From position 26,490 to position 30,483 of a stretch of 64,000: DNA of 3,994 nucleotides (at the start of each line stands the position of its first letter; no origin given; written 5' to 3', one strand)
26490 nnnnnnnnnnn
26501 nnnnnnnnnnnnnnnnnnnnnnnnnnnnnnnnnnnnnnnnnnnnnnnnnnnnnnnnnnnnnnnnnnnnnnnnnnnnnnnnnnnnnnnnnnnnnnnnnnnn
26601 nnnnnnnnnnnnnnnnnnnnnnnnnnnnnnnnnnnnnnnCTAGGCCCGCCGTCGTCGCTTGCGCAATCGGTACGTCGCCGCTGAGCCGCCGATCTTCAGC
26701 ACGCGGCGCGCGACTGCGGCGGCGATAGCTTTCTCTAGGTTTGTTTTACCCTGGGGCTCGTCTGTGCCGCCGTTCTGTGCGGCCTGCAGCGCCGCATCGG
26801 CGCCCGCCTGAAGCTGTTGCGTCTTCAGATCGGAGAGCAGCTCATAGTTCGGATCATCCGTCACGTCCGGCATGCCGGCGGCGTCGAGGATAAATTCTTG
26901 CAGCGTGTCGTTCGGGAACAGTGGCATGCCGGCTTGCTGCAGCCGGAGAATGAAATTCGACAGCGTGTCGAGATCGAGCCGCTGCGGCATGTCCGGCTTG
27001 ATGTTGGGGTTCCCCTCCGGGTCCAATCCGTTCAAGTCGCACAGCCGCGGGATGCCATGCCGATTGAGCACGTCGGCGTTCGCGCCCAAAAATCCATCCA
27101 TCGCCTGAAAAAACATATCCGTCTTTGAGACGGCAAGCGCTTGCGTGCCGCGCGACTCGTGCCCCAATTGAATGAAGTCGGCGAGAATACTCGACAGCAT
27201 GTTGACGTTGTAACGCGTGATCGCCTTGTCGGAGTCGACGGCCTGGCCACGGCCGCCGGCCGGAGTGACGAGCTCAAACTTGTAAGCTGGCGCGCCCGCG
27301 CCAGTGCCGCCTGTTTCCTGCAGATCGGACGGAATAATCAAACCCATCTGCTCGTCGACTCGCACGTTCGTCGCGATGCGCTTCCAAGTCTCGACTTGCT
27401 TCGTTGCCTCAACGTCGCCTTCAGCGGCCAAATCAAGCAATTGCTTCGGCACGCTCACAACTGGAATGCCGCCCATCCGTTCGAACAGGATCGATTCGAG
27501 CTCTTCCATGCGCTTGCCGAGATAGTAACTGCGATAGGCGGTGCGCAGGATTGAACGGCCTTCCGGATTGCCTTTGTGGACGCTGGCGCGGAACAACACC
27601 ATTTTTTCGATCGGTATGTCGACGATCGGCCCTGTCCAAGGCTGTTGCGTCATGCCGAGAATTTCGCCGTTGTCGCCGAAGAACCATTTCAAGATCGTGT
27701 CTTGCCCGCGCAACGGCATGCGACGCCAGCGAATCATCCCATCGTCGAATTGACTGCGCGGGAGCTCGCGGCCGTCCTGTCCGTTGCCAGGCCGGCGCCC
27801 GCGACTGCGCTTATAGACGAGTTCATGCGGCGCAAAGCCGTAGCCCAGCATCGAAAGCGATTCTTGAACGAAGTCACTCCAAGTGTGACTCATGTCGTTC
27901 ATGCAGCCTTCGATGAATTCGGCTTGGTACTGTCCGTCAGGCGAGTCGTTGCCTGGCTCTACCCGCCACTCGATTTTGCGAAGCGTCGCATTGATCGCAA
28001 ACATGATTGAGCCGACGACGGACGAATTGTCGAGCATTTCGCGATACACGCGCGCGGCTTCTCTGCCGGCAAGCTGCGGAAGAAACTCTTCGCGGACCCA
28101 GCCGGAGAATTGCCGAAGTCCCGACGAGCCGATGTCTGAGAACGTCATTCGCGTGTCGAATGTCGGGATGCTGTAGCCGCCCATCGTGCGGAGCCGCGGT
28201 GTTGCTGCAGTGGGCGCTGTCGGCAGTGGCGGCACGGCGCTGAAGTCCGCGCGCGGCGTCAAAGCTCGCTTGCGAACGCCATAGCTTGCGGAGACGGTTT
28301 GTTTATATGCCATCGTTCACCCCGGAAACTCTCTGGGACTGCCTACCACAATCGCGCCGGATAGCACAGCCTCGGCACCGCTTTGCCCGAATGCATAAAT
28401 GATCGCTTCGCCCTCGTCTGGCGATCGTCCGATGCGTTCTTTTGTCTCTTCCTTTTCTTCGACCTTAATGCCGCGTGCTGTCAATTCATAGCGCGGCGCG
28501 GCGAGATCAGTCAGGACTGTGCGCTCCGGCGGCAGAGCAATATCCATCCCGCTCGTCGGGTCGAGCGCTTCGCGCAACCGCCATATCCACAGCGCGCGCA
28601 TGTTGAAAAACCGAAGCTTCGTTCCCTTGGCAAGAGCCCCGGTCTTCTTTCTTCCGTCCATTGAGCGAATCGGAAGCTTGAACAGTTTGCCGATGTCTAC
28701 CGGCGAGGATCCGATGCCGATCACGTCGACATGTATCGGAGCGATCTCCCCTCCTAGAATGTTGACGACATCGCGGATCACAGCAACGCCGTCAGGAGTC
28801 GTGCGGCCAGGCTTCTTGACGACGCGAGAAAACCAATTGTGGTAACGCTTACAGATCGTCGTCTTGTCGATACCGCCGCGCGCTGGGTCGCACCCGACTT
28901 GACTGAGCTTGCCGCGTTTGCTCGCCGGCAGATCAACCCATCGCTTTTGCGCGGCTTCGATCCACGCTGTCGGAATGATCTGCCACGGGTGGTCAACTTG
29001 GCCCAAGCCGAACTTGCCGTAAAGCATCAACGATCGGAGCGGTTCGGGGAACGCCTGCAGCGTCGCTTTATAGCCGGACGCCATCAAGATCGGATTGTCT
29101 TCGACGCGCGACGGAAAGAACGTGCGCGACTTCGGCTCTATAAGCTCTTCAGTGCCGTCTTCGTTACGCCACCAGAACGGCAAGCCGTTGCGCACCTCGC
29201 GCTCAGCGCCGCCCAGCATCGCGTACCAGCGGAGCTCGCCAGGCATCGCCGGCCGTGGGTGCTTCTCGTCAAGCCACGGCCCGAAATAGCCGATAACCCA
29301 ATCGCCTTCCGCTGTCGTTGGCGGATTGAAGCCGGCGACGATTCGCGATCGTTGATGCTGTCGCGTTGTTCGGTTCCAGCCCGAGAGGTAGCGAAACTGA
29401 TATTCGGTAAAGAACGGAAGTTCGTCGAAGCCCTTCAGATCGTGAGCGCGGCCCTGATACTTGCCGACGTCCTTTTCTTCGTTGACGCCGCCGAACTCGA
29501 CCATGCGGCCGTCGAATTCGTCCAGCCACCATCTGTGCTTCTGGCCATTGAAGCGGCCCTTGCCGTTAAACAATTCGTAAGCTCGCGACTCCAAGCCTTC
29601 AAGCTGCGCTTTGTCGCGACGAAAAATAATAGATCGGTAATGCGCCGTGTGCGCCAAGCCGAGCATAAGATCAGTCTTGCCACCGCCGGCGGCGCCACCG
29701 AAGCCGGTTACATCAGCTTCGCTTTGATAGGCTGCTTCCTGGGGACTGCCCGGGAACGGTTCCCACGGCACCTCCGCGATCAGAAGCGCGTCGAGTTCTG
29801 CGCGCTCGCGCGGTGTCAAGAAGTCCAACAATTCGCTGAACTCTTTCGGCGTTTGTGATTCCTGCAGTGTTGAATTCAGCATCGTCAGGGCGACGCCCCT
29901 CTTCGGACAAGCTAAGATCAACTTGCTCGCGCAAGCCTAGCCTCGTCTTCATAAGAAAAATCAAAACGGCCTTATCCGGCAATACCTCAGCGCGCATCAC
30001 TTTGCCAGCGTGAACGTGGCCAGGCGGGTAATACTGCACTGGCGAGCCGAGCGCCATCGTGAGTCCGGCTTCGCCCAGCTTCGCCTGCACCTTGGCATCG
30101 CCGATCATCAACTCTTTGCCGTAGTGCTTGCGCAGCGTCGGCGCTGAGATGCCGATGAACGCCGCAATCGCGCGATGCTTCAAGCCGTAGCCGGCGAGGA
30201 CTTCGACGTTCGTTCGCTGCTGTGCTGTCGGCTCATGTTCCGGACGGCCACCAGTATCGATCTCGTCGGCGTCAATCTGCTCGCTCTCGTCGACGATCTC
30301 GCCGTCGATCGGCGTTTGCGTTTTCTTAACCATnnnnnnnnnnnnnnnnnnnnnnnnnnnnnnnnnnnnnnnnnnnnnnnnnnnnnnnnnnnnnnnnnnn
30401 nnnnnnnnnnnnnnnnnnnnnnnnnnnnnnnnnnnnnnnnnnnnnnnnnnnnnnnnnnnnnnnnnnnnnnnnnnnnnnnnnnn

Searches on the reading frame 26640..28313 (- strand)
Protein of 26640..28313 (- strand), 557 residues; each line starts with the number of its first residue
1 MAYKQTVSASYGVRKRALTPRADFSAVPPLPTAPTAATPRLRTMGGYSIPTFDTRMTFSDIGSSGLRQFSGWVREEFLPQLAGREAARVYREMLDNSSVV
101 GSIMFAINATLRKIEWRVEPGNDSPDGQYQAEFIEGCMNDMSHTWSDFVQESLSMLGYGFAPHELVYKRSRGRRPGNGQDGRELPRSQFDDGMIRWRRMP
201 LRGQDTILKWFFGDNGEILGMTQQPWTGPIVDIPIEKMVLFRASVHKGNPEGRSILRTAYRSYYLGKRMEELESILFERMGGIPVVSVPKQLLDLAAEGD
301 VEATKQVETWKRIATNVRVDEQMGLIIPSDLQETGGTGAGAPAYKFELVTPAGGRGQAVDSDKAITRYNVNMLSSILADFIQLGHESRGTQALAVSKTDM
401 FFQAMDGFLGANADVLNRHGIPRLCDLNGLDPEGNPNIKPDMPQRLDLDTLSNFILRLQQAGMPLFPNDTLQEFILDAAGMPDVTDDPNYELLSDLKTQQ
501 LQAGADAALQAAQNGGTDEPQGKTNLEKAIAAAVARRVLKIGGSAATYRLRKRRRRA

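Call 3: search_protein_families(library=pfam, proteins=[window:26640-28313:-], max_evalue=0.1)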
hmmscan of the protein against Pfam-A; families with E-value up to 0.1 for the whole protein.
window:26640-28313:- (557 aa): 2 families
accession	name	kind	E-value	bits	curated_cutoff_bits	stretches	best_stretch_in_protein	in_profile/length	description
PF06074.18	Portal_Mu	-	7.7e-32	111.4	23.9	1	88-465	2-325/336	Portal protein of Mu bacteriophage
PF21919.2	P23-45_portal_barrel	-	7e-08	31.9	27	2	231-332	191-284/448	Phage P23-45 portal protein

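Call 4: search_protein_families(library=phrogs, proteins=[window:26640-28313:-], max_evalue=0.01)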
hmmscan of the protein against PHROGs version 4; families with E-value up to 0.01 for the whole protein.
window:26640-28313:- (557 aa): 2 families
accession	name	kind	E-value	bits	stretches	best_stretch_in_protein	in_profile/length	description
phrog_113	-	head and packaging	1.5e-67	229.8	1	56-521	32-450/1272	portal protein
phrog_30239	-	unknown function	2e-06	28.2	1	230-354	216-341/349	-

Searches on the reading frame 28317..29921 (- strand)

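Call 3: search_protein_families(library=pfam, proteins=[window:28317-29921:-], max_evalue=0.1)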
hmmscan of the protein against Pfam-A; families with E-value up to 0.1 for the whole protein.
window:28317-29921:- (534 aa): 0 families

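Call 4: search_protein_families(library=phrogs, proteins=[window:28317-29921:-], max_evalue=0.01)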
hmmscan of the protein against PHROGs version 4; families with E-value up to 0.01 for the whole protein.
window:28317-29921:- (534 aa): 3 families
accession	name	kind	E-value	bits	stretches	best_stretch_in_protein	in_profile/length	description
phrog_979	-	head and packaging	5.2e-32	112.3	1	59-304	156-406/642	terminase large subunit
phrog_2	-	head and packaging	2.6e-20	73.8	1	51-511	262-589/807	terminase large subunit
phrog_9526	-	head and packaging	1.3e-06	29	1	68-280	22-244/280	terminase large subunit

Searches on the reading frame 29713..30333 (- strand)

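Call 74: search_protein_families(library=phrogs, proteins=[window:29713-30333:-], max_evalue=0.00001)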
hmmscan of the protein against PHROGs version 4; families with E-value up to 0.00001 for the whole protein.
window:29713-30333:- (206 aa): 2 families
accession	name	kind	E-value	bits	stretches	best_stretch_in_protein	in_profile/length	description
phrog_12540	-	unknown function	2.7e-17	64.4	1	28-99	17-91/153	-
phrog_309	-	head and packaging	8.5e-08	33.5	1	30-151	137-269/319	terminase small subunit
